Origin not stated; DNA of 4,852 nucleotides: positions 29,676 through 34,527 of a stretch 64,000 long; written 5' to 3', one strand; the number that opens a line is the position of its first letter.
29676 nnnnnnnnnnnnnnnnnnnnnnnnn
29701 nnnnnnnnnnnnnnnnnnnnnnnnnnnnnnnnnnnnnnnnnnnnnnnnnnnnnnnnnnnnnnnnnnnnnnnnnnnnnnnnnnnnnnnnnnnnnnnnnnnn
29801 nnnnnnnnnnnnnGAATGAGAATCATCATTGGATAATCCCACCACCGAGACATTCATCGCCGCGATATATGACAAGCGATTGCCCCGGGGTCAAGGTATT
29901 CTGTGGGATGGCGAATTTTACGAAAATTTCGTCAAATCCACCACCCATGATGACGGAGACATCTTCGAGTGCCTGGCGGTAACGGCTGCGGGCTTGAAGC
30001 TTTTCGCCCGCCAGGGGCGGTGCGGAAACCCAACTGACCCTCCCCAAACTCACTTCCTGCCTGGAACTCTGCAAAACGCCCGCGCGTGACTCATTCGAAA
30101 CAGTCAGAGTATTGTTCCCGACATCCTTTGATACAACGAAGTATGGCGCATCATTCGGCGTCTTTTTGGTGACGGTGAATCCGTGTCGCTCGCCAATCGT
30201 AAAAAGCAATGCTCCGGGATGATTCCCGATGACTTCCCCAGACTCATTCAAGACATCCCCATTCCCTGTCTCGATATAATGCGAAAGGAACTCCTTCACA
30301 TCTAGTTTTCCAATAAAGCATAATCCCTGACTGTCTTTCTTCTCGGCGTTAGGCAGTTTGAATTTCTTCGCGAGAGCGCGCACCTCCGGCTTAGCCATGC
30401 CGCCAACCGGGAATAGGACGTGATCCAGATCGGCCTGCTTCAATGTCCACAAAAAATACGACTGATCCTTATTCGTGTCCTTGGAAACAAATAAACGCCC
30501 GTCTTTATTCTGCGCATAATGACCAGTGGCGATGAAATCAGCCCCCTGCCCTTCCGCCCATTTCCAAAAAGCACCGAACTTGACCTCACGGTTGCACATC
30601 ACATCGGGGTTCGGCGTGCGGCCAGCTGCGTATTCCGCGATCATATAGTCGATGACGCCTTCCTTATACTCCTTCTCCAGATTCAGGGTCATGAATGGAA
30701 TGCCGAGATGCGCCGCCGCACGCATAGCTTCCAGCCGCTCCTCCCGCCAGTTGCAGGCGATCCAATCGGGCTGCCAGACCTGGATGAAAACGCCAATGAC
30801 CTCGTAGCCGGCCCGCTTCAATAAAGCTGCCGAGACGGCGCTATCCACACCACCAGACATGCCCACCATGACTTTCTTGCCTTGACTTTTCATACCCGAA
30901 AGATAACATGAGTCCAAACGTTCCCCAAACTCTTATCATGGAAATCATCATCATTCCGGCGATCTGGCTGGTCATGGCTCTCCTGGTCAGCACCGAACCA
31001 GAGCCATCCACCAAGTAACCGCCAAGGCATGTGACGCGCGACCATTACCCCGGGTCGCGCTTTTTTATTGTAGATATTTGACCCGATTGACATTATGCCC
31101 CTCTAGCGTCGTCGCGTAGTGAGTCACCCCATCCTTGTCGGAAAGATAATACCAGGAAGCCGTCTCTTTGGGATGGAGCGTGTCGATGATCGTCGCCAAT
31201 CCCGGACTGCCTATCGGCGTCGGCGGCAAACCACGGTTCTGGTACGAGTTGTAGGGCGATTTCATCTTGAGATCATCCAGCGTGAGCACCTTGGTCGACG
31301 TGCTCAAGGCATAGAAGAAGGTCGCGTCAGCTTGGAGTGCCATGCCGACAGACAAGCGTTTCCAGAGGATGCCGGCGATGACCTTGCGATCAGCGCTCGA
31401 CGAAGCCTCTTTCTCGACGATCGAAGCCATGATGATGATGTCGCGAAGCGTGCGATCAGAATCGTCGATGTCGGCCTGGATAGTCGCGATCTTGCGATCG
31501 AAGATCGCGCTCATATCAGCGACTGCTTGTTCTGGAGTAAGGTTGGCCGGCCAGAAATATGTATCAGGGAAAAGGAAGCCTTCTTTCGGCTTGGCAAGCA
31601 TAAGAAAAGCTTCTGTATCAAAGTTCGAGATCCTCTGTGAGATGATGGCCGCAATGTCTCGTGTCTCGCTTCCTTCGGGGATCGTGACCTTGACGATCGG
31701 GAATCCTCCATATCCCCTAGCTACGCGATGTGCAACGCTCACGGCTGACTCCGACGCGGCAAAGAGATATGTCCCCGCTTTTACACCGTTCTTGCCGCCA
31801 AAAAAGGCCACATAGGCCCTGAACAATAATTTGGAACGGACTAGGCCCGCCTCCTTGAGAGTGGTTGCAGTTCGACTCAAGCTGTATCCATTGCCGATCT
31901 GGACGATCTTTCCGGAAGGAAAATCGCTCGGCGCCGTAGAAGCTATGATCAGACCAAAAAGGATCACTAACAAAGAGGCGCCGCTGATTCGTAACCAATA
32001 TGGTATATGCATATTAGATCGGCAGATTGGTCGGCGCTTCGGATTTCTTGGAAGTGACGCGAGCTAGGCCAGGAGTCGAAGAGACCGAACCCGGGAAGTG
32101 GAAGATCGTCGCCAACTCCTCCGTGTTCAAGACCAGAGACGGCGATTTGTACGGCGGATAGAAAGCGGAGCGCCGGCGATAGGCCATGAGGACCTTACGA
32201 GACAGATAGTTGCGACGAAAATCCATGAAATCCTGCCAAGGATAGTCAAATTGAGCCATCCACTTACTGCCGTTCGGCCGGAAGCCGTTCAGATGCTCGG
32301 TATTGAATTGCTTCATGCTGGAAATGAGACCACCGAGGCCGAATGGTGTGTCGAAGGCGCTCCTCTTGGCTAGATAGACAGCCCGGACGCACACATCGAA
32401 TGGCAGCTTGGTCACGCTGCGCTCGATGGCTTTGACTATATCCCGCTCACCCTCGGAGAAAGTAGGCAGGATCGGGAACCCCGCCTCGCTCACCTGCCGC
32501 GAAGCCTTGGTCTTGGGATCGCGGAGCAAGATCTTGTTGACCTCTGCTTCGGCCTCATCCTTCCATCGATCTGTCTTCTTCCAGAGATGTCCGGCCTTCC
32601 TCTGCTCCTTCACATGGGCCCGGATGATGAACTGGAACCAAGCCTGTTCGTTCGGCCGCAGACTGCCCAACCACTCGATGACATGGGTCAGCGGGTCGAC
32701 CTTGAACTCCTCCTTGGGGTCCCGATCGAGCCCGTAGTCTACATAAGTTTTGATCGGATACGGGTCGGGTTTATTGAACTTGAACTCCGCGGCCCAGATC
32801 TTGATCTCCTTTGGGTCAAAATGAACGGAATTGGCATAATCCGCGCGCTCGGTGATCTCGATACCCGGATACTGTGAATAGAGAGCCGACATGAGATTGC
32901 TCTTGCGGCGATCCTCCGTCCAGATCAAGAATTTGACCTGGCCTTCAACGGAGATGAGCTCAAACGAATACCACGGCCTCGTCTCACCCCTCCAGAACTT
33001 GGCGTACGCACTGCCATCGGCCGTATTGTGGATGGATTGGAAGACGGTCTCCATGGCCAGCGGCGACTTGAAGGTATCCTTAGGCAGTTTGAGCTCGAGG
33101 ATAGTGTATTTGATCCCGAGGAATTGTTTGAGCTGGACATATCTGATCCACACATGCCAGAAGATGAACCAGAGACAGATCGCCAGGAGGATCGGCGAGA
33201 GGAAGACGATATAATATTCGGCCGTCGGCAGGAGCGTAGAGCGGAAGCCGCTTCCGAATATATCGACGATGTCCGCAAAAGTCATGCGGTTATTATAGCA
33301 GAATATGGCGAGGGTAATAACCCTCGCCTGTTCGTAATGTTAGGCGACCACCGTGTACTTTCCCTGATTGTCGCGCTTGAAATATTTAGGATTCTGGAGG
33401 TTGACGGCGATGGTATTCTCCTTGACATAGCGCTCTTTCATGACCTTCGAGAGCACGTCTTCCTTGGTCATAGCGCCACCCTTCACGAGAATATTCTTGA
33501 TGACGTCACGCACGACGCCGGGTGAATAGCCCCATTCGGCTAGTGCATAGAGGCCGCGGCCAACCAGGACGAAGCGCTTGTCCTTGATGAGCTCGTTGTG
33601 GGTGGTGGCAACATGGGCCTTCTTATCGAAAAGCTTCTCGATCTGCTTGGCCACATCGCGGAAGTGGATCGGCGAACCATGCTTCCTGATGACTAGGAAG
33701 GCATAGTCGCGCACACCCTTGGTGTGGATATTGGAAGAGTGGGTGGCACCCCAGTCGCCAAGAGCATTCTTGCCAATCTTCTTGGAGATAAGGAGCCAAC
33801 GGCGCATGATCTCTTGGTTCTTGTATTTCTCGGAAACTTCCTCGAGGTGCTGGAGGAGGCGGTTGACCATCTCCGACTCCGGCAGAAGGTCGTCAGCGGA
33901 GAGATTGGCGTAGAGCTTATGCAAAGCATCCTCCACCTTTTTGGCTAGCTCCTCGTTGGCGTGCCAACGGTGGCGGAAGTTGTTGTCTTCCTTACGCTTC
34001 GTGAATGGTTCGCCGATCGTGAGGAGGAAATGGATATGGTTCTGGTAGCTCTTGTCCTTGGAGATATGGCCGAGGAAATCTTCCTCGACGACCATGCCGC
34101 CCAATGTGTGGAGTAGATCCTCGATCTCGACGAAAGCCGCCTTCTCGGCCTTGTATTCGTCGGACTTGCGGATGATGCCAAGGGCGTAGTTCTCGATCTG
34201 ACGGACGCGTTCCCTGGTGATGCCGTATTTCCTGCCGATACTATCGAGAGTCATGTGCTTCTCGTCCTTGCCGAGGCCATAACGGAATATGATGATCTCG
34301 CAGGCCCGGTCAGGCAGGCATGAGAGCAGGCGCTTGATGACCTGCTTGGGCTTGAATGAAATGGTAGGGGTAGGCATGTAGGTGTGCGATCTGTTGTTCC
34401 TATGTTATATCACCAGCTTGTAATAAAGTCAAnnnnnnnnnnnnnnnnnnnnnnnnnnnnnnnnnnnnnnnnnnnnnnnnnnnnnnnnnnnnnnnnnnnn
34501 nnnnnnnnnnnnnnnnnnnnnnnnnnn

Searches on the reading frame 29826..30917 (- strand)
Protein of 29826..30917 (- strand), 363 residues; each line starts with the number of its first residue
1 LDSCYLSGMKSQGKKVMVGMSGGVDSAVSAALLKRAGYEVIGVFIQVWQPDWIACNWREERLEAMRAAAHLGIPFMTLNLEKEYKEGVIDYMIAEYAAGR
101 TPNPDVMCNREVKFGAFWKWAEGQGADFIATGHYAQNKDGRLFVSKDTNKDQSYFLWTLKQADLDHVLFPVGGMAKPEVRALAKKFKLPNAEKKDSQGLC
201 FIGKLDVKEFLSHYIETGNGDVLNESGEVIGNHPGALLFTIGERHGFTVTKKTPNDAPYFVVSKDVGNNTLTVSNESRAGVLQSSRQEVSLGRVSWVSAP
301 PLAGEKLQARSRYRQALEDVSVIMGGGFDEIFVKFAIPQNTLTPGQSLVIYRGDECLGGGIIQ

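Call 31: search_protein_families(library=pfam, proteins=[window:29826-30917:-], max_evalue=0.0001)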
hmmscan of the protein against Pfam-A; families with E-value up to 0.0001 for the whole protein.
window:29826-30917:- (363 aa): 4 families
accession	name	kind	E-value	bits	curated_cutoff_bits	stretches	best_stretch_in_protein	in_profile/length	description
PF03054.22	tRNA_Me_trans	-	2.4e-71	240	20.6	1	14-204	1-202/202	tRNA methyl transferase HUP domain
PF20259.3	tRNA_Me_trans_M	-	8.8e-17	60.9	27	1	208-274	1-65/66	tRNA methyl transferase PRC-barrel domain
PF20258.4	tRNA_Me_trans_C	-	9.6e-16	58.3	20.6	1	287-362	2-77/77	Aminomethyltransferase beta-barrel domain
PF02540.23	NAD_synthase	-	6.7e-08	32.4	21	0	10-83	15-84/242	NAD synthase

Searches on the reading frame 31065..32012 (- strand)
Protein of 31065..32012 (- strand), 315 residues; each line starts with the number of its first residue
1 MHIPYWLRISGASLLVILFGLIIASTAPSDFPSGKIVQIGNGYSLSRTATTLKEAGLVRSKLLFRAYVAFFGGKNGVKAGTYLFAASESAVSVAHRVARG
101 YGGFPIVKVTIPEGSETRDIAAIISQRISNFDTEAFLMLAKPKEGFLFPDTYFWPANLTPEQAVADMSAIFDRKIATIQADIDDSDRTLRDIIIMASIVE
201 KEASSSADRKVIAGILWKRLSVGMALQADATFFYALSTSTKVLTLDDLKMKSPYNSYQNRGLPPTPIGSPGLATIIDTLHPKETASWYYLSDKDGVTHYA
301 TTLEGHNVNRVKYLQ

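Call 31: search_protein_families(library=pfam, proteins=[window:31065-32012:-], max_evalue=0.0001)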
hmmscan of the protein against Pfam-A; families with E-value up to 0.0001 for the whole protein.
window:31065-32012:- (315 aa): 1 family
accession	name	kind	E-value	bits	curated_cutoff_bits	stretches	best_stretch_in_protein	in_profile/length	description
PF02618.21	YceG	-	1.8e-68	231.4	32.4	1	37-310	1-273/275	YceG-like family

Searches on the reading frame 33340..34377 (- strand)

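Call 10: search_protein_families(library=pfam, proteins=[window:33340-34377:-], max_evalue=0.001)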
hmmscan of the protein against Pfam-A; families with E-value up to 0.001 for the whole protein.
window:33340-34377:- (345 aa): 2 families
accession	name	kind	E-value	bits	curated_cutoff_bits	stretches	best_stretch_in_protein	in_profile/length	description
PF04545.22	Sigma70_r4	-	7.2e-13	48.3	24.1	1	17-70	1-49/50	Sigma-70, region 4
PF05066.19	HARE-HTH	-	2.4e-05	25.1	25.9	1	224-282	5-71/71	HB1, ASXL, restriction endonuclease HTH domain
